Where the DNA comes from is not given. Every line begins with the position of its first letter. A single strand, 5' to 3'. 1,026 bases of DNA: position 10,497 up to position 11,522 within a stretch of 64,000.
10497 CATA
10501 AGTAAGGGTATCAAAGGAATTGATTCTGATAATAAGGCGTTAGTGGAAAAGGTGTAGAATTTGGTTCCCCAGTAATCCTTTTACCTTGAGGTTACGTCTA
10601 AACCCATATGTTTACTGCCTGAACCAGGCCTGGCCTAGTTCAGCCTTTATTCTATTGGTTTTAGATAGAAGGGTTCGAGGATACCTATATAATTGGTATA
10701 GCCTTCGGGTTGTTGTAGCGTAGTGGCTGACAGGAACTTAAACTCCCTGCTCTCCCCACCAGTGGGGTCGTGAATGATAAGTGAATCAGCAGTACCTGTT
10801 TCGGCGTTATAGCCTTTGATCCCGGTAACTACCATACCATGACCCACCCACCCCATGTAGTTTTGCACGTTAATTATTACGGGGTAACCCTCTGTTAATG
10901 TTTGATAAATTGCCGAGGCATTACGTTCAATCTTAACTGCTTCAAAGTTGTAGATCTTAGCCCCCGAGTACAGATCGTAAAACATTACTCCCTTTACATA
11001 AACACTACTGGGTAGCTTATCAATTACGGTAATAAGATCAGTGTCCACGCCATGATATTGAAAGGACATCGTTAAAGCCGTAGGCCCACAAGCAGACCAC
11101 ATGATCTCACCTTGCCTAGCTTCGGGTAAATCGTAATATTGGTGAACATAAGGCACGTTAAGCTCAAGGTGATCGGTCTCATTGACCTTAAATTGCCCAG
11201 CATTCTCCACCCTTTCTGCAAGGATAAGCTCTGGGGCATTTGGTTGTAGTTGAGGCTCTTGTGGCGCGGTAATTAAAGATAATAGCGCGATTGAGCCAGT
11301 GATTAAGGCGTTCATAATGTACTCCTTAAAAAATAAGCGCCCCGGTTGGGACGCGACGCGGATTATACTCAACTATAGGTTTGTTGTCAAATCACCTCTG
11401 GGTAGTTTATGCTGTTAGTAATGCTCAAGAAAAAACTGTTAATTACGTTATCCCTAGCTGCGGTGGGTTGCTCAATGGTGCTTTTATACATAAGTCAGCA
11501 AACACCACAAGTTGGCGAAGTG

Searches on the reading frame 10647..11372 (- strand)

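Call 37: search_protein_families(library=pfam, proteins=[window:10647-11372:-], max_evalue=0.01)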
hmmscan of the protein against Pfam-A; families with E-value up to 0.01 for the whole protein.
window:10647-11372:- (241 aa): 3 families
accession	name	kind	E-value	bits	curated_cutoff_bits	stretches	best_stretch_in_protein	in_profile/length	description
PF13529.12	Peptidase_C39_2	-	2.3e-09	38.4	24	1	71-203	1-142/143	Peptidase_C39 like family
PF03412.21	Peptidase_C39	-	0.00029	21.1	22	1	94-206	12-108/133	Peptidase C39 family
PF12385.14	Peptidase_C70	-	0.00078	19.8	19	1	151-211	79-131/141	Papain-like cysteine protease AvrRpt2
